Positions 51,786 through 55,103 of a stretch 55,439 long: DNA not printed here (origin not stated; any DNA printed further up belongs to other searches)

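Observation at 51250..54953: Archaeal operon mirroring the Campylobacter phosphoramidate (MeOPN) donor pathway: kinase-cytidylyltransferase fusion coupled to a C26/GATase hydrolase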

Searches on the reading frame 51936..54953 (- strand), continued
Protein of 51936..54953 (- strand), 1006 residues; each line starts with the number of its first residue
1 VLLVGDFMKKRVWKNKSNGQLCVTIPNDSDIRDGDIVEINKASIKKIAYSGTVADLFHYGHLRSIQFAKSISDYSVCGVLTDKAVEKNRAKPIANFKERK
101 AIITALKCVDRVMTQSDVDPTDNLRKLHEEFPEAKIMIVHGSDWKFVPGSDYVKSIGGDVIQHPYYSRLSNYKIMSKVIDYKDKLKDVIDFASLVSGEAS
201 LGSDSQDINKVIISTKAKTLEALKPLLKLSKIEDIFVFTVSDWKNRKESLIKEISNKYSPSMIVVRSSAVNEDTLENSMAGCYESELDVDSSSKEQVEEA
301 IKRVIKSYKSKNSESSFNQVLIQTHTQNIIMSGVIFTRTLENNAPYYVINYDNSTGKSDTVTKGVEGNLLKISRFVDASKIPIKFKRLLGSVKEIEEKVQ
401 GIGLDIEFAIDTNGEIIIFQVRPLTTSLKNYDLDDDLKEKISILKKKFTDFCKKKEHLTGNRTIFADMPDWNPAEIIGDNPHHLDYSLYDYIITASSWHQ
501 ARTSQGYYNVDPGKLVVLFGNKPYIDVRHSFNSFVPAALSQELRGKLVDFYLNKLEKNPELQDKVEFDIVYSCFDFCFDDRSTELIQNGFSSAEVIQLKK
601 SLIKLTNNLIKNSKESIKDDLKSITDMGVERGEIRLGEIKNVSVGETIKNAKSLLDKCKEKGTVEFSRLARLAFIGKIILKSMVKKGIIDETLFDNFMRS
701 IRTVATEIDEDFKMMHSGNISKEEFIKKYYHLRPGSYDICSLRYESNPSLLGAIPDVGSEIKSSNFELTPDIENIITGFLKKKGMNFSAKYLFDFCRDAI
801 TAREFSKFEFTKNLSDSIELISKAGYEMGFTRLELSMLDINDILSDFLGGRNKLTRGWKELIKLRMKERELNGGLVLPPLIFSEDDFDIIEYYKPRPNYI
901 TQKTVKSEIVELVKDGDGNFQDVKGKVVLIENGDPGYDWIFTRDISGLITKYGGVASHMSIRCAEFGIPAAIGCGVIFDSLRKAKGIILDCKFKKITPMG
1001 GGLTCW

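Call 19: find_encoding_contigs(protein=P0101, flank=10000, max_places=3)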
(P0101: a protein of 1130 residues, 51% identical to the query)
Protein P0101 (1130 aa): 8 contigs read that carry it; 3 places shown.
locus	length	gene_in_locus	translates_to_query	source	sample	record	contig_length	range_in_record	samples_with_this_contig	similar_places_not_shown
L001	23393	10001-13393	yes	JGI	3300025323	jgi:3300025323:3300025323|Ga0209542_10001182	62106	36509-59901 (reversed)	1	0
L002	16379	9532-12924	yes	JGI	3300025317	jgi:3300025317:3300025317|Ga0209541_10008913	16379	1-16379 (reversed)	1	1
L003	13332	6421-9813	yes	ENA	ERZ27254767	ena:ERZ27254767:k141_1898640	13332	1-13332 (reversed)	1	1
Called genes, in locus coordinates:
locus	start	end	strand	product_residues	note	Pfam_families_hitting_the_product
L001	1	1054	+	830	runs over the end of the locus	PF05124:S_layer_C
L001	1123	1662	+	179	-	-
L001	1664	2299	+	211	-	-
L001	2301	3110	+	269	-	-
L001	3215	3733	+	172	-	PF13610:DDE_Tnp_IS240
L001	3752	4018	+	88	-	-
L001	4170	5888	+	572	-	-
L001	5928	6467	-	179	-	PF05219:DREV (weak), PF13489:Methyltransf_23, PF08241:Methyltransf_11, PF08242:Methyltransf_12 (weak), PF13847:Methyltransf_31 (weak)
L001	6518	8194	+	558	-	PF13231:PMT_2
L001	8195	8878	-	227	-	PF01066:CDP-OH_P_transf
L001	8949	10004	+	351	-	-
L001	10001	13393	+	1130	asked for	PF01583:APS_kinase, PF01656:CbiA (weak), PF01467:CTP_transf_like, PF01326:PPDK_N (weak), PF00391:PEP-utilizers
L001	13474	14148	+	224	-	PF25084:LbH_EIF2B, PF24894:Hexapep_GlmU (faint), PF25087:GMPPB_C, PF00132:Hexapep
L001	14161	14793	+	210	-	PF07722:Peptidase_C26, PF00117:GATase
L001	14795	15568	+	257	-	PF00483:NTP_transferase, PF12804:NTP_transf_3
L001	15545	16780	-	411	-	PF13439:Glyco_transf_4, PF13477:Glyco_trans_4_2 (weak), PF00534:Glycos_transf_1, PF13692:Glyco_trans_1_4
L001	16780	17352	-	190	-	-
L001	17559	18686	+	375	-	PF00884:Sulfatase, PF01663:Phosphodiest (faint), PF07394:DUF1501 (weak), PF16347:SGSH_C (weak)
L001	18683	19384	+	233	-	PF13489:Methyltransf_23, PF05148:Methyltransf_8 (faint), PF13649:Methyltransf_25, PF13847:Methyltransf_31, PF08241:Methyltransf_11, PF08242:Methyltransf_12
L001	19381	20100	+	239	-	-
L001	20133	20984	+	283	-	PF00149:Metallophos (weak), PF12850:Metallophos_2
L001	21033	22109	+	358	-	-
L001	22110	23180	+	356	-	-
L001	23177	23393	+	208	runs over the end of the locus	-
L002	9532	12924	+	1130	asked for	PF01583:APS_kinase, PF01656:CbiA (weak), PF01467:CTP_transf_like, PF01326:PPDK_N (weak), PF00391:PEP-utilizers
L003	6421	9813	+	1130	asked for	PF01583:APS_kinase, PF01656:CbiA (weak), PF01467:CTP_transf_like, PF01326:PPDK_N (weak), PF00391:PEP-utilizers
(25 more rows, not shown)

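Call 20: find_encoding_contigs(protein=P0001, flank=10000, max_places=2)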
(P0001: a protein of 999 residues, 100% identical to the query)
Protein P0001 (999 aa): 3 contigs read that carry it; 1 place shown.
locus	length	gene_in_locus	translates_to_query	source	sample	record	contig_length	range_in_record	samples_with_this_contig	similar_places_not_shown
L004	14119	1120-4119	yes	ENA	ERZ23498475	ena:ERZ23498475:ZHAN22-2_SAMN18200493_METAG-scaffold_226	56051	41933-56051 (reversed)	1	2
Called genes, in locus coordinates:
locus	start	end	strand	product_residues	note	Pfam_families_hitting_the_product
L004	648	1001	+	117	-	-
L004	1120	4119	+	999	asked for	PF01467:CTP_transf_like, PF01326:PPDK_N, PF00391:PEP-utilizers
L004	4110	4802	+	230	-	PF07722:Peptidase_C26, PF00117:GATase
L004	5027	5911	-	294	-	-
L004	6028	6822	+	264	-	PF00483:NTP_transferase, PF12804:NTP_transf_3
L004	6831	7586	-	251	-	PF01066:CDP-OH_P_transf (weak)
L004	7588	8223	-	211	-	PF00551:Formyl_trans_N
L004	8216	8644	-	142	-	-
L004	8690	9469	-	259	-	-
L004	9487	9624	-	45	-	-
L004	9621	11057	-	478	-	PF02310:B12-binding, PF04055:Radical_SAM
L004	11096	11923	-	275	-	PF05175:MTS, PF13489:Methyltransf_23, PF01209:Ubie_methyltran, PF02353:CMAS, PF13847:Methyltransf_31, PF08241:Methyltransf_11, PF08242:Methyltransf_12, PF13649:Methyltransf_25, +2 more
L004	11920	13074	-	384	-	PF13439:Glyco_transf_4 (faint), PF20706:GT4-conflict (weak), PF00534:Glycos_transf_1, PF13692:Glyco_trans_1_4, PF13524:Glyco_trans_1_2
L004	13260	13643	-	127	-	-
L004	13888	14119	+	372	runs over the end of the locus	PF01073:3Beta_HSD, PF01370:Epimerase, PF02719:Polysacc_synt_2, PF07993:NAD_binding_4, PF13460:NAD_binding_10, PF16363:GDP_Man_Dehyd, PF01370:Epimerase, PF16363:GDP_Man_Dehyd, +1 more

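Call 30: find_encoding_contigs(protein=P0106, flank=10000, max_places=2)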
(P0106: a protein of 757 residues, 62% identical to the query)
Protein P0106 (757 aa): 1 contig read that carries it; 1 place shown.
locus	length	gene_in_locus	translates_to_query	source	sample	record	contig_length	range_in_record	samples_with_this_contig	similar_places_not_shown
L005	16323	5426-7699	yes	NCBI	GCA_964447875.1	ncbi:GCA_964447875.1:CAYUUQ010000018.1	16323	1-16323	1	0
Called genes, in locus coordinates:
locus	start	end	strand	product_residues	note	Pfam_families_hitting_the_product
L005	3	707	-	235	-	?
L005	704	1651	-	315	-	PF03706:LPG_synthase_TM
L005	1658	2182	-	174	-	PF13489:Methyltransf_23, PF13847:Methyltransf_31 (faint), PF08241:Methyltransf_11 (weak), PF08242:Methyltransf_12 (weak)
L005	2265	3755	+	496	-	PF01554:MatE (faint), PF01943:Polysacc_synt, PF03023:MurJ, PF13440:Polysacc_synt_3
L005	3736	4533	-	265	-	PF01066:CDP-OH_P_transf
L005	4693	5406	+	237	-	-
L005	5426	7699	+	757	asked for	PF01326:PPDK_N, PF00391:PEP-utilizers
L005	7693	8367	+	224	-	PF07722:Peptidase_C26, PF00117:GATase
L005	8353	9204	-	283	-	-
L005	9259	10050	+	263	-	PF00483:NTP_transferase, PF12804:NTP_transf_3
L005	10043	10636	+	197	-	PF01583:APS_kinase, PF08433:KTI12, PF13238:AAA_18 (weak), PF13671:AAA_33 (weak)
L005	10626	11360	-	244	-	PF00483:NTP_transferase, PF12804:NTP_transf_3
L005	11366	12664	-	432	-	PF02558:ApbA (faint), PF03721:UDPG_MGDP_dh_N, PF00984:UDPG_MGDP_dh, PF03720:UDPG_MGDP_dh_C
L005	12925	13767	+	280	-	PF02811:PHP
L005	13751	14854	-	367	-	PF05833:NFACT_N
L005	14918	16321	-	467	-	?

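Call 31: search_protein_representatives(protein=window:51936-54356:-)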
Query: 807 residues. Proteins with E-value up to 0.001 (for the whole library): 4248; up to 1e-10: 2640; up to 1e-30: 1537. The best 150 are listed.
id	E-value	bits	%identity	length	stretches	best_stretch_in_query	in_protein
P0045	4.9e-270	914.4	54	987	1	10-797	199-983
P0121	1.4e-236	803.8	49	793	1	15-801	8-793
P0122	7.5e-221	751.8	47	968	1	12-799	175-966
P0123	1.6e-216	737.4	46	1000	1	5-797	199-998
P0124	1.1e-211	721.4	48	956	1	12-797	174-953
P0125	2.2e-200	684.1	61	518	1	275-798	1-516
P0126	2.2e-200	684.1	42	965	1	10-797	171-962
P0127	3.7e-199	680.0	43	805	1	15-800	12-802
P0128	3.2e-197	673.6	44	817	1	11-798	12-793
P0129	4.4e-197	673.2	45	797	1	8-801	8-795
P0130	7.5e-197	672.4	42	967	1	10-794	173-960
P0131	1.1e-194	665.2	42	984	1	15-797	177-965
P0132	1.3e-188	645.2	51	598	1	146-744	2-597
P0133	1.1e-186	638.8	43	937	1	16-796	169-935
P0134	4.6e-186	636.7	43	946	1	12-798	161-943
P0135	5.7e-186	636.4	41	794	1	13-800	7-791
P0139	2.3e-179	614.5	41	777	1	23-798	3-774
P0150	1.7e-170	585.3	42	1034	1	8-797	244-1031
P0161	3.6e-167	574.2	39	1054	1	11-797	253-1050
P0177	1.9e-161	555.3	36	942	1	13-797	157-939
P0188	5.3e-159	547.2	37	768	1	34-791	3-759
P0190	1.1e-158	546.2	40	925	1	7-796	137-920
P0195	1.0e-157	543.0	40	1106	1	6-792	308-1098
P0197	2.0e-157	542.0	38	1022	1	15-783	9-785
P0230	2.3e-152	525.3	41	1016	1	6-792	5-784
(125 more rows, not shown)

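Call 32: search_protein_families(library=pfam, proteins=[P0121, P0139, P0150, P0161, P0195, P0197, P0230, P0122, P0177, P0190], max_evalue=0.001)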
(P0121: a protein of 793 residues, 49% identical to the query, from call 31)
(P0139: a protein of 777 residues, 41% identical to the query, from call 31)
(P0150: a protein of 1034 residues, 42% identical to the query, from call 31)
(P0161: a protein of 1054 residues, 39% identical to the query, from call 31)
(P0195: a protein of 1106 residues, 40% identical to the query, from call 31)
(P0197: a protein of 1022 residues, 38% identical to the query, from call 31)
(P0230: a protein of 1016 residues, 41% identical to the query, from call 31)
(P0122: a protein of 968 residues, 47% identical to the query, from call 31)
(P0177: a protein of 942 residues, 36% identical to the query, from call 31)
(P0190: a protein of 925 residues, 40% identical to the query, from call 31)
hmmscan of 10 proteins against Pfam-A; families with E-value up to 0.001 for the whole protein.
P0121 (793 aa): 2 families
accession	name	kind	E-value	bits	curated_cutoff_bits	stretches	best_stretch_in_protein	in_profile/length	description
PF01326.24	PPDK_N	-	4.9e-15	56.1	27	2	53-133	99-189/328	Pyruvate phosphate dikinase, AMP/ATP-binding domain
PF00391.29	PEP-utilizers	-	8.3e-11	41.8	23.1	1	717-784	3-69/72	PEP-utilising enzyme, mobile domain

P0139 (777 aa): 3 families
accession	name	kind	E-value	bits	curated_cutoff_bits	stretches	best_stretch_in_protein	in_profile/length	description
PF00391.29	PEP-utilizers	-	2.7e-12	46.5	23.1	1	700-769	3-70/72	PEP-utilising enzyme, mobile domain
PF01326.24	PPDK_N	-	9.1e-12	45.3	27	1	28-123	85-192/328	Pyruvate phosphate dikinase, AMP/ATP-binding domain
PF03978.18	Borrelia_REV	-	0.00015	22.1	27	1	9-129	29-155/181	Borrelia burgdorferi REV protein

P0150 (1034 aa): 3 families
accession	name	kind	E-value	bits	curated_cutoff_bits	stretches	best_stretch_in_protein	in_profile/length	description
PF01326.24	PPDK_N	-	3.4e-17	63.2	27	2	281-380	82-197/328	Pyruvate phosphate dikinase, AMP/ATP-binding domain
PF00391.29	PEP-utilizers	-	1.1e-11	44.7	23.1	1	959-1028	4-71/72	PEP-utilising enzyme, mobile domain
PF12804.13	NTP_transf_3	-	6.9e-07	30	27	1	35-137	22-129/160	MobA-like NTP transferase domain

P0161 (1054 aa): 3 families
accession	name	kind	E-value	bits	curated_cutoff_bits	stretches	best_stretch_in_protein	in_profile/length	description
PF00391.29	PEP-utilizers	-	8.6e-12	44.9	23.1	1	978-1046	4-70/72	PEP-utilising enzyme, mobile domain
PF01326.24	PPDK_N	-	3.2e-09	37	27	0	292-392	87-200/328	Pyruvate phosphate dikinase, AMP/ATP-binding domain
PF12804.13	NTP_transf_3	-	3.6e-05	24.4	27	1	45-135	22-114/160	MobA-like NTP transferase domain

P0195 (1106 aa): 3 families
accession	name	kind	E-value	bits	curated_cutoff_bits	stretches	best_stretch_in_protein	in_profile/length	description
PF01326.24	PPDK_N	-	1.2e-18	67.9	27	2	353-447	88-195/328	Pyruvate phosphate dikinase, AMP/ATP-binding domain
PF00391.29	PEP-utilizers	-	6e-12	45.4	23.1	1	1030-1101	3-72/72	PEP-utilising enzyme, mobile domain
PF12804.13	NTP_transf_3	-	0.00015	22.4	27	1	99-190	22-116/160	MobA-like NTP transferase domain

P0197 (1022 aa): 4 families
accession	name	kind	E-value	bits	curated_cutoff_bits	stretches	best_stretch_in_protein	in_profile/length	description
PF07722.19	Peptidase_C26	-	1e-21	78.2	20.5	1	821-1001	18-219/219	Peptidase C26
PF01326.24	PPDK_N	-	3.6e-14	53.2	27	1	47-138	90-192/328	Pyruvate phosphate dikinase, AMP/ATP-binding domain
PF00117.34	GATase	-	1.1e-12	48.5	22.8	1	894-1006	64-177/190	Glutamine amidotransferase class-I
PF00391.29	PEP-utilizers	-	3.1e-10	39.9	23.1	1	730-780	7-56/72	PEP-utilising enzyme, mobile domain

P0230 (1016 aa): 4 families
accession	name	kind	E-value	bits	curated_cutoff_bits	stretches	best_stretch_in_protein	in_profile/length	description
PF07722.19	Peptidase_C26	-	1.9e-23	83.8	20.5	1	819-991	26-219/219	Peptidase C26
PF01326.24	PPDK_N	-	6.9e-15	55.6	27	2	5-111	46-149/328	Pyruvate phosphate dikinase, AMP/ATP-binding domain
PF00391.29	PEP-utilizers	-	3.8e-13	49.3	23.1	1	718-787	5-72/72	PEP-utilising enzyme, mobile domain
PF00117.34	GATase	-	3.5e-10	40.3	22.8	1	884-993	62-174/190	Glutamine amidotransferase class-I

P0122 (968 aa): 3 families
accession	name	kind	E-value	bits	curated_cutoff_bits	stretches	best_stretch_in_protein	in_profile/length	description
PF01467.32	CTP_transf_like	-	2.2e-13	51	21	1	23-112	7-90/133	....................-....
PF00391.29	PEP-utilizers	-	2e-12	47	23.1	1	891-960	3-70/72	PEP-utilising enzyme, mobile domain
PF01326.24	PPDK_N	-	2.4e-10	40.6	27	1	180-309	57-196/328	Pyruvate phosphate dikinase, AMP/ATP-binding domain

P0177 (942 aa): 3 families
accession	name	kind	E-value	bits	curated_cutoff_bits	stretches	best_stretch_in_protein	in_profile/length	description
PF01326.24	PPDK_N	-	1.8e-11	44.3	27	1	163-288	59-193/328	Pyruvate phosphate dikinase, AMP/ATP-binding domain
PF00391.29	PEP-utilizers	-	1.9e-09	37.5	23.1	1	866-924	3-60/72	PEP-utilising enzyme, mobile domain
PF01467.32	CTP_transf_like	-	9.2e-09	36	21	1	11-84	7-80/133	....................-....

P0190 (925 aa): 3 families
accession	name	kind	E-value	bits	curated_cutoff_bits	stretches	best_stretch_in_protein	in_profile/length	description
PF00391.29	PEP-utilizers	-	4.1e-11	42.8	23.1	1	849-918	4-71/72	PEP-utilising enzyme, mobile domain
PF01326.24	PPDK_N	-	8e-11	42.2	27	1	192-273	101-190/328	Pyruvate phosphate dikinase, AMP/ATP-binding domain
PF01467.32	CTP_transf_like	-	3.8e-10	40.5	21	1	8-124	4-113/133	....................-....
